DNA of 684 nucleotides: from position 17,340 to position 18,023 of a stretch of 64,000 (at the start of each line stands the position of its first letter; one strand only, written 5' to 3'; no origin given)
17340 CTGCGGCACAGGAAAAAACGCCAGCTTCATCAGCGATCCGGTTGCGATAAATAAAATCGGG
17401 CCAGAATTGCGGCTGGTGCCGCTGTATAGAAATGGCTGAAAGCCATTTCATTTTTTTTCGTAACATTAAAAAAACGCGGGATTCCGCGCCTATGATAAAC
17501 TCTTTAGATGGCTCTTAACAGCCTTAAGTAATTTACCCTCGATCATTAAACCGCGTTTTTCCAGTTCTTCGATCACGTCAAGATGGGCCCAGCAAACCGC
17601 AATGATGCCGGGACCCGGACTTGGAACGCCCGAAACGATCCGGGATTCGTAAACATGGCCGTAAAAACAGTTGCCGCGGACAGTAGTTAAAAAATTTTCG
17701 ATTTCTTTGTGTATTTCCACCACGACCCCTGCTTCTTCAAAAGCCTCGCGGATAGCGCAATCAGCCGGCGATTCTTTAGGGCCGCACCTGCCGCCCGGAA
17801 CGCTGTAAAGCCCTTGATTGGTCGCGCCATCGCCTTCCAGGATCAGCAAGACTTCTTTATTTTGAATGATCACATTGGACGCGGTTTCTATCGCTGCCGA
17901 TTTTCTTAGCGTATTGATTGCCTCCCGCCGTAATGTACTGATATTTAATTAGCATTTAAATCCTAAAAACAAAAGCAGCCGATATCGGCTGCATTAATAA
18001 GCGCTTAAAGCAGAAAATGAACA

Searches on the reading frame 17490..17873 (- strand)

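Call 12: search_protein_families(library=pfam, proteins=[window:17490-17873:-], max_evalue=0.01)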
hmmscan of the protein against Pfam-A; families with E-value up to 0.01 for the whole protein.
window:17490-17873:- (127 aa): 2 families
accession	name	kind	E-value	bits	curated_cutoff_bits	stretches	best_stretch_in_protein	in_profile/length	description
PF00293.34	NUDIX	-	2.7e-13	50.5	21.1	1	3-106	10-121/134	NUDIX domain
PF14815.12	NUDIX_4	-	0.007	16.6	35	1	2-58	5-61/113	NUDIX domain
